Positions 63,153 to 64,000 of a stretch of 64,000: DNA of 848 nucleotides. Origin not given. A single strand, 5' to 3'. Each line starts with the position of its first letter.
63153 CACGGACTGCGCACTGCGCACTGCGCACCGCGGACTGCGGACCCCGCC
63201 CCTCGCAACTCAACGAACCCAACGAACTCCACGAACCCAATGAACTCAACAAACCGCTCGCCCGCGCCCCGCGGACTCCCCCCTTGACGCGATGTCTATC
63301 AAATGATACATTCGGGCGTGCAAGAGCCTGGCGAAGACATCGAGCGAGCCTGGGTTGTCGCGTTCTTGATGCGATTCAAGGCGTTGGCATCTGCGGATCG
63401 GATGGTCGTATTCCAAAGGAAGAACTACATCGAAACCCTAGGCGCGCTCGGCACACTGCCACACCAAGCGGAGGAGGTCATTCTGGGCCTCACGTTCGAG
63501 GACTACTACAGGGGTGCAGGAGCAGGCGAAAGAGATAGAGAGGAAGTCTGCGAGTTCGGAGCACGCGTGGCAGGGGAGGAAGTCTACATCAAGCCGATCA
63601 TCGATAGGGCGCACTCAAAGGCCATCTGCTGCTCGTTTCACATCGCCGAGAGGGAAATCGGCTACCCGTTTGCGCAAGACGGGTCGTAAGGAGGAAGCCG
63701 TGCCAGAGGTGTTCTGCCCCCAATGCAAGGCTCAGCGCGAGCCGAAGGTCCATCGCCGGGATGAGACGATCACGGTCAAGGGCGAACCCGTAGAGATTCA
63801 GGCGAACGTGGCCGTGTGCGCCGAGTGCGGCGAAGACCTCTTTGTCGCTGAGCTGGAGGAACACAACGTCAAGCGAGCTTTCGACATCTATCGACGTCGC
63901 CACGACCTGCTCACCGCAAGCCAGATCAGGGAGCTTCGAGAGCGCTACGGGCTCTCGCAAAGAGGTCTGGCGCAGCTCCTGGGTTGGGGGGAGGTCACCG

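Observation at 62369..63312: A 0.9-kb intergenic region of iteron-like composite direct repeats runs into a consensus promoter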

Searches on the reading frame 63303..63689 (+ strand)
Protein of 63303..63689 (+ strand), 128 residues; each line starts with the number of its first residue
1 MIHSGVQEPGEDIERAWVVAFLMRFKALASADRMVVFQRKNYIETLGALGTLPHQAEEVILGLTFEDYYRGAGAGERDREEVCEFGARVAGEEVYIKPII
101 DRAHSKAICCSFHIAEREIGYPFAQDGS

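Call 11: find_encoding_contigs(protein=window:63303-63689:+, flank=10000, max_places=6)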
Protein window:63303-63689:+ (128 aa): no gene with exactly this product is on record in the collection.

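Call 13: search_protein_families(library=pfam, proteins=[window:63303-63686:+], max_evalue=0.1)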
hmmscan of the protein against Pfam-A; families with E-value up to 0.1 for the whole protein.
window:63303-63686:+ (128 aa): 0 families

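Call 17: find_homologous_proteins(query=window:63303-63686:+)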
Query window:63303-63686:+ (128 aa): 6 proteins with E <= 0.001 among 89 candidates.
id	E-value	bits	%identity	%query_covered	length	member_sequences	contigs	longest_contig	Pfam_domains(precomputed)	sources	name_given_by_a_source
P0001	8.3e-72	257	91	100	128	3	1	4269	-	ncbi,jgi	-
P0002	8.1e-60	218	79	100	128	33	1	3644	-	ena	-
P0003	2.1e-50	188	67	100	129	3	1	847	-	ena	-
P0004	2.2e-38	149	61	98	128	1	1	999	-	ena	-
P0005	5.6e-38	148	63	88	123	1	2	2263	-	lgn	-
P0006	2.4e-25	107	76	55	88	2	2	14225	-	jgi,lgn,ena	-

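Call 18: find_encoding_contigs(protein=P0001, flank=10000)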
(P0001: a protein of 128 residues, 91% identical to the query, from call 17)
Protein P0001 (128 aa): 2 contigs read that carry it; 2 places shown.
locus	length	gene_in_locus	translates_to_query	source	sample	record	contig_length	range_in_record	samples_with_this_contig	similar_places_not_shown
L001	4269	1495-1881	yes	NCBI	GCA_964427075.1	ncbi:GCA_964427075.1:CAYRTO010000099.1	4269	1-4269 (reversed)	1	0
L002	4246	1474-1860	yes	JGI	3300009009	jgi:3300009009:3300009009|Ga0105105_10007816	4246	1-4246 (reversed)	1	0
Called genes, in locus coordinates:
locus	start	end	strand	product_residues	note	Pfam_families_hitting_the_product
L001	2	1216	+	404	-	?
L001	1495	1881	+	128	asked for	-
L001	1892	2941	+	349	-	PF15731:MqsA_antitoxin, PF01381:HTH_3, PF13560:HTH_31, PF13274:SocA_Panacea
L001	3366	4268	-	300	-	?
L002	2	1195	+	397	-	PF00005:ABC_tran, PF02463:SMC_N (faint)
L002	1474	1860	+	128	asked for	-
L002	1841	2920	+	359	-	PF15731:MqsA_antitoxin, PF01381:HTH_3, PF13560:HTH_31, PF13274:SocA_Panacea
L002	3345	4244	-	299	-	?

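Call 19: find_encoding_contigs(protein=P0002, flank=10000)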
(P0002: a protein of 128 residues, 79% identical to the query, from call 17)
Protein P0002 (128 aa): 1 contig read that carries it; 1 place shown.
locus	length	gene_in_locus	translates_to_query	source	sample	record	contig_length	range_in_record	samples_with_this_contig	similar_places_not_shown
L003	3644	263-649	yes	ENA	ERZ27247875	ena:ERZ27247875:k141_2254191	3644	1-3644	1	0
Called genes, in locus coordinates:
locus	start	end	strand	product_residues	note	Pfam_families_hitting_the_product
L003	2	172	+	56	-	?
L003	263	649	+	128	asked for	-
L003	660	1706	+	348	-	PF15731:MqsA_antitoxin, PF01381:HTH_3 (weak), PF13560:HTH_31, PF13274:SocA_Panacea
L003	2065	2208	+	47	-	-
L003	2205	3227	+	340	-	PF13310:Virulence_RhuM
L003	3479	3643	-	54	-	?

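Call 20: find_encoding_contigs(protein=P0006, flank=10000)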
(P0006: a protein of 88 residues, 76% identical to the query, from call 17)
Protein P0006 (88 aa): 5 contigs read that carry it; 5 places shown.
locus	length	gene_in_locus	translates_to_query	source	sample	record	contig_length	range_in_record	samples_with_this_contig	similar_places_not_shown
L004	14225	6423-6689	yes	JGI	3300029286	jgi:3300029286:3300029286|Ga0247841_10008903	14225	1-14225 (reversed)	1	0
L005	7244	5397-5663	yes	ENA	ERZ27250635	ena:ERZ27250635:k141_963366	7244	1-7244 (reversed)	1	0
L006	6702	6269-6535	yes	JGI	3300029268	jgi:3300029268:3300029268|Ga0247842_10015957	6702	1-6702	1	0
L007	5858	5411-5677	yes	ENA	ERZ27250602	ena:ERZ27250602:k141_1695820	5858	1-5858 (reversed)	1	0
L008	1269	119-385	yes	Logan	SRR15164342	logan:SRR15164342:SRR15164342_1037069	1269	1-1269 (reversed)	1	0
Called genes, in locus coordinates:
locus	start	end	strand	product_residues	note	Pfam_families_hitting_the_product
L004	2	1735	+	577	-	?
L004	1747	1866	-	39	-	-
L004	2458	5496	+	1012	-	PF24391:HD-CE, PF13589:HATPase_c_3 (weak)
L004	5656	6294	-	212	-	-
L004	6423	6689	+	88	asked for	-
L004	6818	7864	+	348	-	PF15731:MqsA_antitoxin, PF01381:HTH_3 (weak), PF13560:HTH_31, PF13274:SocA_Panacea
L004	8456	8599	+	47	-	-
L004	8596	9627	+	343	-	PF13310:Virulence_RhuM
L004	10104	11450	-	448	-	PF10396:TrmE_N, PF12631:MnmE_helical, PF00350:Dynamin_N (faint), PF01926:MMR_HSR1, PF02421:FeoB_N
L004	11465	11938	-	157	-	PF01424:R3H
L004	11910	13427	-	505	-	PF02096:60KD_IMP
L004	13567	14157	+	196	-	PF00677:Lum_binding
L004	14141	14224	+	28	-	?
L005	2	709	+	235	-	?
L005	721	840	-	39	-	-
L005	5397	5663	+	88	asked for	-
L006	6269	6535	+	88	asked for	-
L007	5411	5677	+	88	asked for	-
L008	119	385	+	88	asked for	-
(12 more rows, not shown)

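Call 60: search_protein_families(library=pfam, proteins=[L001:3369-4268:-], max_evalue=0.001)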
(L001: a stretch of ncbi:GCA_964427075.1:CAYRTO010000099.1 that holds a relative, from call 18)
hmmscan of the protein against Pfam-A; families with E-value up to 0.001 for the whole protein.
L001:3369-4268:- (300 aa): 1 family
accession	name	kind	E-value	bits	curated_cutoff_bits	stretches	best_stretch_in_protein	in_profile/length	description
PF20256.3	MoCoBD_2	-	4.1e-39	135.2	27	1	3-228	81-283/283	Molybdopterin cofactor-binding domain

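Call 66: search_solved_structures(query=window:63303-63686:+, max_evalue=10)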
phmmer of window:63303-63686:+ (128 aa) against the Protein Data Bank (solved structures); distinct sequences matched with E-value up to 10: 0.

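Call 67: search_protein_families(library=ncbifam, proteins=[window:63303-63686:+, L001:1892-2938:+], max_evalue=0.1)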
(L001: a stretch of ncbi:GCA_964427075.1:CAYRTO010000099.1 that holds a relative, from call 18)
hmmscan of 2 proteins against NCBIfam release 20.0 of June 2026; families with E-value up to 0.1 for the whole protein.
window:63303-63686:+ (128 aa): 0 families

L001:1892-2938:+ (349 aa): 11 families
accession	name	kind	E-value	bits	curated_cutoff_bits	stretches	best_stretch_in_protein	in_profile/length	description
TIGR03830.1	CxxCG_CxxCG_HTH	subfamily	7.9e-31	106.5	61.8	1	6-128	1-124/127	type II TA system antitoxin MqsA family protein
TIGR03070.1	couple_hipB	subfamily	2.6e-06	27.3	71.65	1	75-109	6-40/58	type II toxin-antitoxin system Y4mF family antitoxin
TIGR03831.1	YgiT_finger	domain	0.00045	20.4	20.2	1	6-51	1-46/46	YgiT-type zinc finger protein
NF007257.0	PRK09706.1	subfamily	0.0015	18.4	101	1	74-117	8-51/135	transcriptional repressor DicA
NF041575.1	antitoxPezA_Strep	equivalog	0.012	15.6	290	1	75-108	5-38/158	type II toxin-antitoxin system antitoxin PezA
TIGR00270.2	TIGR00270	equivalog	0.013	15.3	110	0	75-109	79-113/159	multiprotein bridging factor aMBF1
NF041951.1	phage_RstR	subfamily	0.014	15.7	80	1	74-109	5-40/108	RstR family transcriptional repressor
NF047542.1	telomere_Tap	equivalog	0.033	12.9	600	1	67-123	13-71/695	telomere-associated protein Tap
NF040522.1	VC1465_fam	subfamily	0.041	13.9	70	1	76-110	1-35/111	VC1465 family Xer recombination activation factor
NF007271.0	PRK09726.1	equivalog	0.058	13.4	79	1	73-112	14-53/88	type II toxin-antitoxin system antitoxin HipB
NF011482.0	PRK14892.1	equivalog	0.083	12.8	109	0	2-78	19-80/101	putative transcription elongation factor Elf1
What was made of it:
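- Tried and rejected: There was no Pfam, NCBIfam or PDB match (calls 13, 66, 67).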

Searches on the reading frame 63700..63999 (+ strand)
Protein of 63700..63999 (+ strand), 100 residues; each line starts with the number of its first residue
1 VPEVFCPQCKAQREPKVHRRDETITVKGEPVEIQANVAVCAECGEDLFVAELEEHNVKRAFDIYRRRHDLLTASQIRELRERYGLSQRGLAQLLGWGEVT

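Call 13: search_protein_families(library=pfam, proteins=[window:63700-63999:+], max_evalue=0.1)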
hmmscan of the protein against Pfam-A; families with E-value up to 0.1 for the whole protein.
window:63700-63999:+ (100 aa): 11 families
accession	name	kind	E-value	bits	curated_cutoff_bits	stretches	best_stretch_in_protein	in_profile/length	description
PF15731.11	MqsA_antitoxin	-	1.1e-07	32.4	30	1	6-97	3-95/131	Antitoxin component of bacterial toxin-antitoxin system, MqsA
PF13560.12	HTH_31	-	0.00023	21.9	27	1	74-98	4-28/64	Helix-turn-helix domain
PF18439.7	zf_UBZ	-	0.0023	18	25.6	0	39-56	4-21/32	Ubiquitin-Binding Zinc Finger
PF01381.28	HTH_3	-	0.0059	17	23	1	76-97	1-22/55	Helix-turn-helix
PF22289.1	DmmA-like_C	-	0.01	16.2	27.4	0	33-50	14-31/44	Dimethylamine monooxygenase subunit DmmA-like, C-terminal domain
PF13248.11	Zn_ribbon_3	-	0.014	15.3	27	0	37-47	16-26/26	zinc-ribbon domain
PF13240.11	Zn_Ribbon_1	-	0.028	14.7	25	0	32-46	8-22/23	zinc-ribbon domain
PF10601.15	zf-LITAF-like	-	0.035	14.7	23.8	0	3-25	5-27/70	LITAF-like zinc ribbon domain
PF17848.7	Zn_ribbon_ACC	-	0.069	13.8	24.5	0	40-56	4-20/26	Acetyl-CoA carboxylase zinc finger domain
PF05129.18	Zn_ribbon_Elf1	-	0.086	13.4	29.8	0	6-69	25-75/79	Transcription elongation factor Elf1 like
PF14803.11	Zn_ribbon_Nudix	-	0.1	13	25.6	0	5-22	2-19/34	Nudix N-terminal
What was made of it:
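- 63700..64000 (+): N-terminus of an MqsA-type zinc-ribbon/HTH antitoxin, cut by the window end. Orthologues are 348-359 aa and carry a C-terminal SocA_Panacea domain. Pfam MqsA_antitoxin 1.1e-07 (call 13).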
